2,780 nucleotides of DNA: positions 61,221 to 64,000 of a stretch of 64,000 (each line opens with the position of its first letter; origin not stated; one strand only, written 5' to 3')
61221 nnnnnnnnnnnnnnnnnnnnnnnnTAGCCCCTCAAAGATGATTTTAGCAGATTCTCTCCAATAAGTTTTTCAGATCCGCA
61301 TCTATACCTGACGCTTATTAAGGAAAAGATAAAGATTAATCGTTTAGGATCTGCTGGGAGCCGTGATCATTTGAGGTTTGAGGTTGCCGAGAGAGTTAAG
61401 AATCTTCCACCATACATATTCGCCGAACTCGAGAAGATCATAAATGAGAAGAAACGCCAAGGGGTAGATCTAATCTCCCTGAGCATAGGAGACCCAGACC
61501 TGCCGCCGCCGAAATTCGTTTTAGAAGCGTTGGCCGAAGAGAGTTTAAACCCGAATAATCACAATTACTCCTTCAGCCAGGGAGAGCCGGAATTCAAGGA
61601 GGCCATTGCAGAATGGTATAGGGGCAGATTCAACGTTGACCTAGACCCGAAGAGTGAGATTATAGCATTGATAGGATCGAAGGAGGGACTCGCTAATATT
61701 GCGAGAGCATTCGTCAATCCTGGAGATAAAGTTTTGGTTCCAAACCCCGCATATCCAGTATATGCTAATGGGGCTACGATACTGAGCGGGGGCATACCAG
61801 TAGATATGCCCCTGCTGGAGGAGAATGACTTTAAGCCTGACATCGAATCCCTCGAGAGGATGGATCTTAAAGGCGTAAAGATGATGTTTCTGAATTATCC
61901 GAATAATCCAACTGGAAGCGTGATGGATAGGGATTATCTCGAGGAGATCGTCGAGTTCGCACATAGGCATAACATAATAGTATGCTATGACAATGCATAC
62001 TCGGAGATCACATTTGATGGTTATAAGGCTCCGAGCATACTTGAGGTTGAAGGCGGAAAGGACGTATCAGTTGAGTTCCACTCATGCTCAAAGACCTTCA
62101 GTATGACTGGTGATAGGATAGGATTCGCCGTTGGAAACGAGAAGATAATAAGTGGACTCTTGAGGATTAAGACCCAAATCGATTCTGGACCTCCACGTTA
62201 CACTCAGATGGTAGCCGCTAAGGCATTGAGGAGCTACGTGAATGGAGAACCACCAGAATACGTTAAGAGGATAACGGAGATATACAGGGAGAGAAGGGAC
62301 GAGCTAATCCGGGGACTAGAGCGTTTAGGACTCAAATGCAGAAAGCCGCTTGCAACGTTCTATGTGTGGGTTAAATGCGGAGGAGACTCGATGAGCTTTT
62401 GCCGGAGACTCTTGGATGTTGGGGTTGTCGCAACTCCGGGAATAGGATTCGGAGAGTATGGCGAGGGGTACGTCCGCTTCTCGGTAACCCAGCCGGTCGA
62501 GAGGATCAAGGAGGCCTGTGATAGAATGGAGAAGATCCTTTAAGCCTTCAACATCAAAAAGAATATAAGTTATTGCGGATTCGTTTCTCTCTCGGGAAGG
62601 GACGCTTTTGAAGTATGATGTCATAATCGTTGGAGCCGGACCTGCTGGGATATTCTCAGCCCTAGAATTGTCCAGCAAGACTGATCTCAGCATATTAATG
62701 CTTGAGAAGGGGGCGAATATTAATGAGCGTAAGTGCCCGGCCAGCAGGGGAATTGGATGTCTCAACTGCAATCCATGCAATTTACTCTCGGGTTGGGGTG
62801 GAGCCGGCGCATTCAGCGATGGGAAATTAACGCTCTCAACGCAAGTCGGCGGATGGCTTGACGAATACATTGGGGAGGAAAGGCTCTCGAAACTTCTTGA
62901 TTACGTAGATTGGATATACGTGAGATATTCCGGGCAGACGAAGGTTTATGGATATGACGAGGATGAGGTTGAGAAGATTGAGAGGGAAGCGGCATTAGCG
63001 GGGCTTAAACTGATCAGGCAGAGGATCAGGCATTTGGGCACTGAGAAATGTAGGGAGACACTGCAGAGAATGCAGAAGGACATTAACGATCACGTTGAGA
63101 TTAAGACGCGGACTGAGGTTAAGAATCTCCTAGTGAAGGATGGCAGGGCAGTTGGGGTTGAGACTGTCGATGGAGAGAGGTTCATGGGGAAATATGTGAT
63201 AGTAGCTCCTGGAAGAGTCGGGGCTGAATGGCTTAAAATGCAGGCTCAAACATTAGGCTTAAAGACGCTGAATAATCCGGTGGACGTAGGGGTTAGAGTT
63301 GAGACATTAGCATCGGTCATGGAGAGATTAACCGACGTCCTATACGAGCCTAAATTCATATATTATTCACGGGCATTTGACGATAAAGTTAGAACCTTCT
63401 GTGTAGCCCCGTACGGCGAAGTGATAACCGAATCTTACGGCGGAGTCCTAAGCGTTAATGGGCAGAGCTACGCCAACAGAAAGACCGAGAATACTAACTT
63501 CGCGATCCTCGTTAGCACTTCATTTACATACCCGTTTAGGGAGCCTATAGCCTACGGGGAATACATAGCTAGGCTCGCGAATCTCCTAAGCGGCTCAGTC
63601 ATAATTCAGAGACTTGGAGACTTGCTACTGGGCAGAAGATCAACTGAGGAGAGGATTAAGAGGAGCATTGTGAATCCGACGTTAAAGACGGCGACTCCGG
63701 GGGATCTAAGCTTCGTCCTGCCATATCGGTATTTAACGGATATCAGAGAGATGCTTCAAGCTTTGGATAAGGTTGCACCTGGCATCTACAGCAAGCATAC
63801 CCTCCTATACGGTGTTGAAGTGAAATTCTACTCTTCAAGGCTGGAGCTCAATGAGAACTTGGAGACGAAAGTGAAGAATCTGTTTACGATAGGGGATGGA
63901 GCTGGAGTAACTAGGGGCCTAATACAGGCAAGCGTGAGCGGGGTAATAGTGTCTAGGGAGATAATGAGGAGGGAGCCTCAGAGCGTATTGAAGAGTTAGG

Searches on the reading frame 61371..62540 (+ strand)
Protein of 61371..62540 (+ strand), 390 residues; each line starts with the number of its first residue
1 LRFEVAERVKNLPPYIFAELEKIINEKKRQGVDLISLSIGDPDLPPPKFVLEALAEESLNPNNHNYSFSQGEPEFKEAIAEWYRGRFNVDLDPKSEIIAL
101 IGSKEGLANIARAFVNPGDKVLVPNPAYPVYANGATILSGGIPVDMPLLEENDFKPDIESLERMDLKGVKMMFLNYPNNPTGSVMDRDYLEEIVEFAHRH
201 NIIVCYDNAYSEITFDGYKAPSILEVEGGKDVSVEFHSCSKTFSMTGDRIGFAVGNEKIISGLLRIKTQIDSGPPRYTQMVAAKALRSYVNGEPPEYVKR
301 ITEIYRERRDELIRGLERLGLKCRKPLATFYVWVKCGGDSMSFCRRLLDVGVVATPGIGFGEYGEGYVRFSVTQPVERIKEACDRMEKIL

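Call 63: search_protein_families(library=pfam, max_evalue=0.0001, proteins=[window:61371-62540:+])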
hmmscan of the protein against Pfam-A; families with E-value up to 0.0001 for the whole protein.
window:61371-62540:+ (390 aa): 2 families
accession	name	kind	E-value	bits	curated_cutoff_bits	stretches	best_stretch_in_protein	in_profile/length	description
PF00155.27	Aminotran_1_2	-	1.8e-69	235.1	19.7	1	33-385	2-360/361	Aminotransferase class I and II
PF01053.26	Cys_Met_Meta_PP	-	2.5e-05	23.4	27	1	109-211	82-177/381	Cys/Met metabolism PLP-dependent enzyme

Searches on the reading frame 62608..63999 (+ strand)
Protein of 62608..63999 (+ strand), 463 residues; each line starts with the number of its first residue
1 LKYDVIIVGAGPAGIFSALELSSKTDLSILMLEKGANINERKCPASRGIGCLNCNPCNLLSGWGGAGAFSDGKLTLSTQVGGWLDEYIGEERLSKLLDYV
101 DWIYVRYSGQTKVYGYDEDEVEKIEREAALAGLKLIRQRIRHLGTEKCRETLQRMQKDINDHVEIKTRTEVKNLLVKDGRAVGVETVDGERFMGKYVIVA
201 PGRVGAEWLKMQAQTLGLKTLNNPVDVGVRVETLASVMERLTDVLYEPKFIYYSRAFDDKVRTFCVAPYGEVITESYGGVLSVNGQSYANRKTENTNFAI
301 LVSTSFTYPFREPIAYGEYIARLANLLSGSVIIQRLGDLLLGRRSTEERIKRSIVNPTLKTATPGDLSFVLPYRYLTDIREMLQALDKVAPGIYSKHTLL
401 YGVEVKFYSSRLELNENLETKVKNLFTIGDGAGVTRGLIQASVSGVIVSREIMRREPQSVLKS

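Call 63: search_protein_families(library=pfam, max_evalue=0.0001, proteins=[window:62608-63999:+])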
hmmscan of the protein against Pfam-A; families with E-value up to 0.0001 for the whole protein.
window:62608-63999:+ (463 aa): 7 families
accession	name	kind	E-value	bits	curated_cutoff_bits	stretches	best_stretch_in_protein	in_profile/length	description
PF21688.3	FAD-depend_C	-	1.2e-12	48.9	27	1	257-405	42-195/197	FAD-dependent protein, C-terminal domain-like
PF07992.20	Pyr_redox_2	-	8.7e-12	45.5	26.1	0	3-49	1-46/291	Pyridine nucleotide-disulphide oxidoreductase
PF01134.28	GIDA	-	2.2e-11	43.9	22.1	0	153-203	99-150/391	Glucose inhibited division protein A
PF03486.20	HI0933_like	-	2.4e-09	37.4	50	1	4-53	2-48/244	HI0933-like protein Rossmann domain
PF00890.30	FAD_binding_2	-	8.6e-09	35.5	20.4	0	4-38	1-34/414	FAD binding domain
PF01266.30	DAO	-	1e-08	35.6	27.9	0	4-38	1-34/353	FAD dependent oxidoreductase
PF13738.12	Pyr_redox_3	-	1.8e-06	27.9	30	0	6-37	1-32/305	Pyridine nucleotide-disulphide oxidoreductase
